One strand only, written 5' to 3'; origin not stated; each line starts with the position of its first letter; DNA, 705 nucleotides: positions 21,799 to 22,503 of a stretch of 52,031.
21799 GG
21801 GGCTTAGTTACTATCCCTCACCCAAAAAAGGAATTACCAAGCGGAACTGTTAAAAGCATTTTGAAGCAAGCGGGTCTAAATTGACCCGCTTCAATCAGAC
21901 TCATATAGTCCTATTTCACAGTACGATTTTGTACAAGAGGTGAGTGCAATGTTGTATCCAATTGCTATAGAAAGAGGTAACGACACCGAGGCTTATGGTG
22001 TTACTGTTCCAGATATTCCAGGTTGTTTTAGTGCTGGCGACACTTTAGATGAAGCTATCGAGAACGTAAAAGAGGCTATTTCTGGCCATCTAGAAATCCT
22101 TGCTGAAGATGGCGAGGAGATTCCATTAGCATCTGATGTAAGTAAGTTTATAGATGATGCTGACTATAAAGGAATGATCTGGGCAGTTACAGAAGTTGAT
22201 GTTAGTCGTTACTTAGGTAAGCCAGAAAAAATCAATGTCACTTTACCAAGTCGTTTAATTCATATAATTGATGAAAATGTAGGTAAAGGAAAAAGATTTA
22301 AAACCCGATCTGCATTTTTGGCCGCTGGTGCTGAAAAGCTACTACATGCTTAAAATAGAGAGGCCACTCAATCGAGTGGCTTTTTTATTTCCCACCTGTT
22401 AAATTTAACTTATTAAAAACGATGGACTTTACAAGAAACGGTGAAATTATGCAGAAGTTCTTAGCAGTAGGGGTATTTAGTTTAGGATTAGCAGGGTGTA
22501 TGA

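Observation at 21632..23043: hicAB toxin-antitoxin plus a lipoprotein inserted between tail chaperone and tape measure, with a promoter buried in a 10-bp perfect inverted repeat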

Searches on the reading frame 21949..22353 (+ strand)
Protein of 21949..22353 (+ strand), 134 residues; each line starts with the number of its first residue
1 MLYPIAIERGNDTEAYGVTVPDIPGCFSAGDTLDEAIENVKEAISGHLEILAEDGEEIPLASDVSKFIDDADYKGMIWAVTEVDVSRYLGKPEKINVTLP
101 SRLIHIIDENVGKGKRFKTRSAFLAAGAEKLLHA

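Call 3: search_protein_families(library=pfam, proteins=[window:21949-22353:+], max_evalue=0.01)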
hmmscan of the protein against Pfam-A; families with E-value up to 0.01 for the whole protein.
window:21949-22353:+ (134 aa): 2 families
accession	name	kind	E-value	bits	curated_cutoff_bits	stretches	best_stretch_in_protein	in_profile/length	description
PF15919.11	HicB_lk_antitox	-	9e-46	155.5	27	1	3-126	1-121/123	HicB_like antitoxin of bacterial toxin-antitoxin system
PF21748.3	UPF0150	-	4.9e-05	23.6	27.3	1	11-59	16-64/64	UPF0150-like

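Call 7: search_protein_families(library=phrogs, proteins=[window:21949-22353:+], max_evalue=0.001)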
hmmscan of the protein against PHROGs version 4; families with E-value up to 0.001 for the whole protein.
window:21949-22353:+ (134 aa): 3 families
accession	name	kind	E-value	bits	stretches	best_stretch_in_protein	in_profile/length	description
phrog_497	-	moron, auxiliary metabolic gene and host takeover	4.4e-42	145.7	1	1-133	11-141/342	toxin-antitoxin system HicB-like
phrog_11958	-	unknown function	2.2e-15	57.7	1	1-64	2-65/84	-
phrog_11274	-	unknown function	6.4e-11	43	1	15-129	22-140/314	-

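Call 19: find_related_loci(query=window:21949-22353:+, collection=genome_contigs, flank=4000)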
Query window:21949-22353:+ (134 aa) in genome_contigs; peptide patterns used: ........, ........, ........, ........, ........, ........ (x = any residue, [..] = any of these).
321 stretches matched a pattern; 83 encode a relative of the query (tblastn E <= 1e-3); the best 80 are kept; 80 distinct loci.
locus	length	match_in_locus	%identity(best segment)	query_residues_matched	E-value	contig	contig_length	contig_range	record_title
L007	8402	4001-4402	92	1-134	1e-80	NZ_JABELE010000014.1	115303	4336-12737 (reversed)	Acinetobacter geminorum strain J00019 NODE_14_length_115303_cov_88.237846, whole genome shotgun sequence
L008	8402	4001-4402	80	1-134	1e-70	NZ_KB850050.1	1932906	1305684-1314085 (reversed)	Acinetobacter dispersus strain ANC 4105 acLZY-supercont1.3, whole genome shotgun sequence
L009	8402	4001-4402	78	1-134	4e-68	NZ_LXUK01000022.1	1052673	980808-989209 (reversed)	Acinetobacter sp. Ac_5812 contig_3, whole genome shotgun sequence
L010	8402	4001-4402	75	1-134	1e-67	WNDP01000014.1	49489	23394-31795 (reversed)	MAG: Acinetobacter bereziniae isolate cluster_DBSCAN_round1_3 GAK29_14, whole genome shotgun sequence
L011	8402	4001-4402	76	1-134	4e-67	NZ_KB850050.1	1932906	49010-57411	Acinetobacter dispersus strain ANC 4105 acLZY-supercont1.3, whole genome shotgun sequence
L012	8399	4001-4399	71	1-133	9e-64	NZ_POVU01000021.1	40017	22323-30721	Acinetobacter sp. MB5 NODE_21_length_40017_cov_231.942, whole genome shotgun sequence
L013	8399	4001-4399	71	1-133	9e-64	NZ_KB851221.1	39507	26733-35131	Acinetobacter sp. ANC 3789 acLZR-supercont1.9, whole genome shotgun sequence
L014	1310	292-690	74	1-133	9e-66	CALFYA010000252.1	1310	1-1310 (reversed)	MAG TPA_asm: uncultured Moraxellaceae bacterium isolate SRR6231156_bin.38_CONCOCT_v1.1_MAG genome assembly, contig: ERZ6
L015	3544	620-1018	71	1-133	3e-62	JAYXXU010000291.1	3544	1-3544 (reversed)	MAG: Pseudomonadota bacterium isolate XS_MAG177 XS_MAG177_0291, whole genome shotgun sequence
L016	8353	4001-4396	73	1-132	3e-61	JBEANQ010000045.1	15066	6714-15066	MAG: Pseudomonadota bacterium isolate marshallgulch_2019_sw_WHONDRS-S19S_0035_A_bin.6 scaffold_0000141, whole genome sho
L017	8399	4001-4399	70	1-133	5e-61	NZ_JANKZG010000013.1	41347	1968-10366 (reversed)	Acinetobacter sp. HY1485 Scaffold13_1, whole genome shotgun sequence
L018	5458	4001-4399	69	1-132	1e-59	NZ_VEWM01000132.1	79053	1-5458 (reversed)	Psychrobacter sp. I-STPA6b Contigs0_93_len:79053, whole genome shotgun sequence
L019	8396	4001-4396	64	1-132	6e-56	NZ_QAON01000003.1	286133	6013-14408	Agitococcus lubricus strain DSM 5822 Ga0183448_103, whole genome shotgun sequence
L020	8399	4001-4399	65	1-132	5e-56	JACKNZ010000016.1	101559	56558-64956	MAG: Moraxellaceae bacterium isolate HK-STAS-PROT-157 HK-STAS-PROT-157_16, whole genome shotgun sequence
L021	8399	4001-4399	65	1-132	2e-55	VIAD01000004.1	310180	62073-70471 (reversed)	Moraxellaceae bacterium AER2_44_116 diesel_EC_AER2_6_length_310180_cov_92_086381, whole genome shotgun sequence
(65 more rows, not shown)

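Call 28: search_solved_structures(query=window:21949-22353:+, max_evalue=0.01, show_alignments=2)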
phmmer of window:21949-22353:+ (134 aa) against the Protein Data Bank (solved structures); distinct sequences matched with E-value up to 0.01: 6.
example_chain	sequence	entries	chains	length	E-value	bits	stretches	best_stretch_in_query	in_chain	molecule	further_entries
6g1n_A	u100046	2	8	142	7.1e-31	110.1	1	2-131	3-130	antitoxin HicB | HicB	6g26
6g1c_V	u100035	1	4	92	3.7e-20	75.5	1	2-87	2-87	Antitoxin HicB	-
4p78_A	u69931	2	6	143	1.2e-17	67.3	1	1-130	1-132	HicB3 antitoxin | Antitoxin HicB3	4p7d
6hpb_B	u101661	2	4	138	6.4e-05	26.2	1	2-66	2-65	Antitoxin HicB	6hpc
6u0i_A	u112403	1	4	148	8.1e-05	25.9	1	2-66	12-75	Antitoxin HicB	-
2dsy_A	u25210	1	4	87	0.006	19.8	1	12-64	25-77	Hypothetical protein TTHA0281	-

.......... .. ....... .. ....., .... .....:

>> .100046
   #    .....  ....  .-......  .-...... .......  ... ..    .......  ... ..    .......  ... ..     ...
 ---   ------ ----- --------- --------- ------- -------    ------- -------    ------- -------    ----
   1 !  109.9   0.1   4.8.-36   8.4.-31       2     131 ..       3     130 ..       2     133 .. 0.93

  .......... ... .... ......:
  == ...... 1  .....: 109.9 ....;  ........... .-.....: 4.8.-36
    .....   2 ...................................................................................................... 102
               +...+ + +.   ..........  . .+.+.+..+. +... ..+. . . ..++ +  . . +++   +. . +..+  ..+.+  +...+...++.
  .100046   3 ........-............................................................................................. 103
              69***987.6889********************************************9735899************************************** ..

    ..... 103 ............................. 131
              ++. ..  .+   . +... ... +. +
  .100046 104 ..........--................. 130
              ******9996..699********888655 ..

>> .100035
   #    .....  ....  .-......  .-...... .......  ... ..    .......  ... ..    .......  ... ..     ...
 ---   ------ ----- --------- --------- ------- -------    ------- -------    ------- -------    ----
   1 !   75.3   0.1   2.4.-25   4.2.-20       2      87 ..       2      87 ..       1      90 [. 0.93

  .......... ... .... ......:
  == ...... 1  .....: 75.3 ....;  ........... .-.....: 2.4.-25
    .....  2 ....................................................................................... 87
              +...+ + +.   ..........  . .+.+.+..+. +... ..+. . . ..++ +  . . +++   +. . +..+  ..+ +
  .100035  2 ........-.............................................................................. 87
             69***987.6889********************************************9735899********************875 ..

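Call 53: search_dna_similar(query=window:21949-22353:+, collection=plasmids, mode=protein, max_rows=25, rows=spread)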
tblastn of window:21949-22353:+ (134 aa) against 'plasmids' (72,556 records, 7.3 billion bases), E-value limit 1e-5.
Records with a match: 626; places in all: 635; records where one place covers at least 80% of the query: 615.
Best place of each record, by identity: 90-95% 4; 60-80% 6; <60% 616.
By first word of the organism name: Escherichia 362; Salmonella 37; Shigella 29; Vibrio 27; Klebsiella 21; Legionella 17; Acinetobacter 15; Serratia 14; Shewanella 13; Zymomonas 8; and 42 more.
By predicted mobility (MOB-suite, as given by PLSDB): conjugative 477; non-mobilizable 93; mobilizable 56.
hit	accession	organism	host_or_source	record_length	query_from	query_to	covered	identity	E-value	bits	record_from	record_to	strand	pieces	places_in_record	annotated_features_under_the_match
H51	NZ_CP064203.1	Acinetobacter baumannii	Homo sapiens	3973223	1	134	100%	91.8%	2e-76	253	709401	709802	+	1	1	none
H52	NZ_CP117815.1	Legionella pneumophila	Homo sapiens,human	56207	1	128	96%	43.0%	6e-29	116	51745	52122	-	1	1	type II toxin-antitoxin system HicB family antitoxin | type II toxin-antitoxin system HicA family toxin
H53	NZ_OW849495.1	Serratia marcescens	Homo sapiens,Complejo Asistencial ...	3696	1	125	93%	40.2%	3e-18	86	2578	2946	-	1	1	type II toxin-antitoxin system HicB family antitoxin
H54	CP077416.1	Acinetobacter junii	cell culture,soil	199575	1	133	99%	36.3%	7e-15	77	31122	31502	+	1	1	record has no annotation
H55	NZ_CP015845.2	Escherichia coli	Bos taurus,animal,fecal steer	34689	1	132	99%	34.4%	2e-7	56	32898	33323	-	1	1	type II toxin-antitoxin system HicB family antitoxin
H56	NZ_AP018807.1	Escherichia coli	Bos taurus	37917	1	132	99%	34.4%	2e-7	55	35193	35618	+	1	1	type II toxin-antitoxin system HicB family antitoxin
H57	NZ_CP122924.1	Escherichia coli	Sus scrofa,feces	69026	1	132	99%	34.4%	2e-7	55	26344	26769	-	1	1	type II toxin-antitoxin system HicB family antitoxin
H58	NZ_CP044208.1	Vibrio vulnificus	Homo sapiens,blood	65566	1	132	99%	32.9%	8e-14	74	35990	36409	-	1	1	type II toxin-antitoxin system HicB family antitoxin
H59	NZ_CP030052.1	Bradyrhizobium guangdongense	peanut,cell culture,roots of peanut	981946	16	132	87%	36.1%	3e-12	69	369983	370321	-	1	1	type II toxin-antitoxin system HicB family antitoxin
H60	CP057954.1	Escherichia coli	culture,Pooled cattle faecal samples ...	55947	1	132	99%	31.8%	4e-7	55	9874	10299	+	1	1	type II toxin-antitoxin system HicB family antitoxin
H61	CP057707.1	Escherichia coli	culture,Pooled pig faecal samples ...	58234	1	132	99%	31.8%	4e-7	55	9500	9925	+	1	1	type II toxin-antitoxin system HicB family antitoxin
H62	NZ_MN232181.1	Escherichia coli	-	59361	1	132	99%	31.8%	4e-7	55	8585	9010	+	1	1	type II toxin-antitoxin system HicB family antitoxin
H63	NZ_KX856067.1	Salmonella enterica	human stool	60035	1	132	99%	31.8%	4e-7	55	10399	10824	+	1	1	type II toxin-antitoxin system HicB family antitoxin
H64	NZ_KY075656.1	Escherichia coli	-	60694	1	132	99%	31.8%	4e-7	55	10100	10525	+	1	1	type II toxin-antitoxin system HicB family antitoxin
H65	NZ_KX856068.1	Salmonella enterica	human stool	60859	1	132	99%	31.8%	4e-7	55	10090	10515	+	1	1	type II toxin-antitoxin system HicB family antitoxin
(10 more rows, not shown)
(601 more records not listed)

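Call 54: get_annotated_region(hit=H64, flank=600)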
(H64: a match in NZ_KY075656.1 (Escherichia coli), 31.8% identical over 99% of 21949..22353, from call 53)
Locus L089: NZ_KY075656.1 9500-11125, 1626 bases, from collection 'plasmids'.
description: Escherichia coli strain WH13 plasmid pWH13-4, complete sequence
organism: Escherichia coli (NCBI taxid 562)
taxonomy: Bacteria; Pseudomonadota; Gammaproteobacteria; Enterobacterales; Enterobacteriaceae; Escherichia; Escherichia coli
host: -; source: -; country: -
typing (MOB-suite, as given by PLSDB): conjugative; replicon IncI2; relaxase MOBP; mating-pair formation MPF_T
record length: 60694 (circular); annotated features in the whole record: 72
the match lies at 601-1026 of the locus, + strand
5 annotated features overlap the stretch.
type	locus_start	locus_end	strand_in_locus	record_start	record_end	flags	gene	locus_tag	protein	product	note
CDS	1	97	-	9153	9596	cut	-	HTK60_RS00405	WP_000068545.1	hypothetical protein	-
CDS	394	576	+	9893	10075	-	-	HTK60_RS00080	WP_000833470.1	type II toxin-antitoxin system HicA family toxin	-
CDS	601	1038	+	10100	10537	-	-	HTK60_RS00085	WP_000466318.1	type II toxin-antitoxin system HicB family antitoxin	-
CDS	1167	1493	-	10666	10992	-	-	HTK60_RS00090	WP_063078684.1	hypothetical protein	-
CDS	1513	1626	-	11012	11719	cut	-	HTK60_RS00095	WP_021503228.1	hypothetical protein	-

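Call 61: search_protein_families(library=padloc, proteins=[window:21949-22353:+], max_evalue=0.01)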
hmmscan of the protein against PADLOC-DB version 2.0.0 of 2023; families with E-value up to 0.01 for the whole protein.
window:21949-22353:+ (134 aa): 0 families

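Call 64: list_cluster_members(proteins=[window:21702-21881:+, window:21949-22353:+])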
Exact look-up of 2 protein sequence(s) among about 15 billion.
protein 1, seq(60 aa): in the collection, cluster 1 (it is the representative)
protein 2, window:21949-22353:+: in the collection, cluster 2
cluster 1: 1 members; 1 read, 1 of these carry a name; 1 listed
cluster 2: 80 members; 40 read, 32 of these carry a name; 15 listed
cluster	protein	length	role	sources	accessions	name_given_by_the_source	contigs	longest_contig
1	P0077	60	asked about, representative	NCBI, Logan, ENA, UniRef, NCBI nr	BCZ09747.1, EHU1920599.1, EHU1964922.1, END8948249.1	type II toxin-antitoxin system HicA family toxin [Acinetobacter pittii] | type II toxin-antitoxin system HicA family toxin n=1 Tax=Acinetobacter TaxID=469 ... | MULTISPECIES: type II toxin-antitoxin system HicA family toxin [Acinetobacter ...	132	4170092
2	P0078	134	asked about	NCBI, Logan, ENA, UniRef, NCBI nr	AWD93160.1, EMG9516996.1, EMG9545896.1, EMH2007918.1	type II toxin-antitoxin system HicB family antitoxin [Acinetobacter baumannii] | type II toxin-antitoxin system HicB family antitoxin n=1 Tax=Acinetobacter ... | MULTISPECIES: type II toxin-antitoxin system HicB family antitoxin [Acinetobacter ...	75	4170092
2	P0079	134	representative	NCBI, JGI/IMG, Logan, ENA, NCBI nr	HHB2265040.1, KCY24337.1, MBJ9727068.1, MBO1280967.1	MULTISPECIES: type II toxin-antitoxin system HicB family antitoxin [Acinetobacter ...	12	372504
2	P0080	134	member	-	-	type II toxin-antitoxin system HicB family antitoxin [Acinetobacter baumannii] | predicted RNase H-like HicB family nuclease | HicB-like antitoxin of toxin-antitoxin system domain-containing protein n=4 ...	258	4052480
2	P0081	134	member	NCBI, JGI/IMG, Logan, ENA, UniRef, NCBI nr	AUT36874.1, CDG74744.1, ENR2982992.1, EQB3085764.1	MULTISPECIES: type II toxin-antitoxin system HicB family antitoxin [Acinetobacter] | HicB-like antitoxin of toxin-antitoxin system domain-containing protein n=2 ...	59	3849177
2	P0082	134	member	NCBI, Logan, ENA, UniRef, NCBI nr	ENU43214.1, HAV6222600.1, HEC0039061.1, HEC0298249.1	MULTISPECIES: type II toxin-antitoxin system HicB family antitoxin [Acinetobacter] | HicB-like antitoxin of toxin-antitoxin system domain-containing protein n=1 ...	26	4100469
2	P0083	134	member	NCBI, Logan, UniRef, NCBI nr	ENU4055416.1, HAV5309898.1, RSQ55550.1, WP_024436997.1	type II toxin-antitoxin system HicB family antitoxin [Acinetobacter baumannii] | type II toxin-antitoxin system HicB family antitoxin n=1 Tax=Acinetobacter ... | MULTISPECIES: type II toxin-antitoxin system HicB family antitoxin [Acinetobacter ...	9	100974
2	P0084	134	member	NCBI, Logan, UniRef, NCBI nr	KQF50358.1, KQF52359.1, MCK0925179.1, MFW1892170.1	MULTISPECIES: type II toxin-antitoxin system HicB family antitoxin [Acinetobacter] | type II toxin-antitoxin system HicB family antitoxin n=1 Tax=Acinetobacter TaxID=469 ... | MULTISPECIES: type II toxin-antitoxin system HicB family antitoxin [Acinetobacter ...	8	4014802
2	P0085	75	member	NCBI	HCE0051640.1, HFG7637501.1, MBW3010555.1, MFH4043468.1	type II toxin-antitoxin system HicB family antitoxin, partial [Acinetobacter baumannii]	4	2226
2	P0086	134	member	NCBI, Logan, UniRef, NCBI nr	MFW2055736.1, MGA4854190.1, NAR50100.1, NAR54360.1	type II toxin-antitoxin system HicB family antitoxin [Acinetobacter haemolyticus] | type II toxin-antitoxin system HicB family antitoxin n=1 Tax=Acinetobacter haemolyticus ...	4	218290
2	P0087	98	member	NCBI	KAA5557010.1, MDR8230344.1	type II toxin-antitoxin system HicB family antitoxin, partial [Acinetobacter baumannii]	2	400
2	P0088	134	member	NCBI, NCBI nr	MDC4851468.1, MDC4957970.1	type II toxin-antitoxin system HicB family antitoxin [Acinetobacter baumannii]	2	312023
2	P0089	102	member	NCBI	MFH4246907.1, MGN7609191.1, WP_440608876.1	type II toxin-antitoxin system HicB family antitoxin, partial [Acinetobacter baumannii]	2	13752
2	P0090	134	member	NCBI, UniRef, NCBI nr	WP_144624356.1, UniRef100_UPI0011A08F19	type II toxin-antitoxin system HicB family antitoxin [Acinetobacter nosocomialis] | type II toxin-antitoxin system HicB family antitoxin n=1 Tax=Acinetobacter nosocomialis ...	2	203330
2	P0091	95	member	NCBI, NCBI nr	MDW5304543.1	type II toxin-antitoxin system HicB family antitoxin, partial [Acinetobacter baumannii] | type II toxin-antitoxin system HicB family antitoxin [Acinetobacter baumannii]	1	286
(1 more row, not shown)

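Call 66: search_protein_families(library=pfam, proteins=[L008:3222-3566:+, L008:4461-5366:-, L009:2360-3169:+, L009:6550-7101:+, L010:2828-3280:+, L010:5624-6139:+, L012:2476-3252:+, L012:4998-5882:-, L017:1669-2724:+, L017:5065-6171:-], max_evalue=0.001)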
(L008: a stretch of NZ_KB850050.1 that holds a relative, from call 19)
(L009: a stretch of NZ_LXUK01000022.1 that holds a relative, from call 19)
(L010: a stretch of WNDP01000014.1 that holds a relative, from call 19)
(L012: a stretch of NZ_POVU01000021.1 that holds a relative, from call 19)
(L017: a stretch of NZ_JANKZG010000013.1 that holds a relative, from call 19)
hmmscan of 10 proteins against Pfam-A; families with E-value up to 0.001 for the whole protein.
L008:3222-3566:+ (114 aa): 0 families

L008:4461-5366:- (301 aa): 0 families

L009:2360-3169:+ (269 aa): 1 family
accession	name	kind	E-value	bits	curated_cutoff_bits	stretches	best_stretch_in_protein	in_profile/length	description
PF16223.10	DUF4882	-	1.2e-19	71.1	32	1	179-267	182-267/267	Domain of unknown function (DUF4882)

L009:6550-7101:+ (183 aa): 0 families

L010:2828-3280:+ (150 aa): 0 families

L010:5624-6139:+ (171 aa): 0 families

L012:2476-3252:+ (258 aa): 0 families

L012:4998-5882:- (294 aa): 1 family
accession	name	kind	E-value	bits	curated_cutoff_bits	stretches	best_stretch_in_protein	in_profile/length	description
PF13730.12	HTH_36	-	6.5e-13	48.7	25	1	17-67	5-55/55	Helix-turn-helix domain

L017:1669-2724:+ (351 aa): 1 family
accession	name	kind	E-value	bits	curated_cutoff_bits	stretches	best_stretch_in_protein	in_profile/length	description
PF04860.17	Phage_portal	-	3e-18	66.5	39.1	1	95-330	45-270/321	Phage portal protein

L017:5065-6171:- (368 aa): 0 families
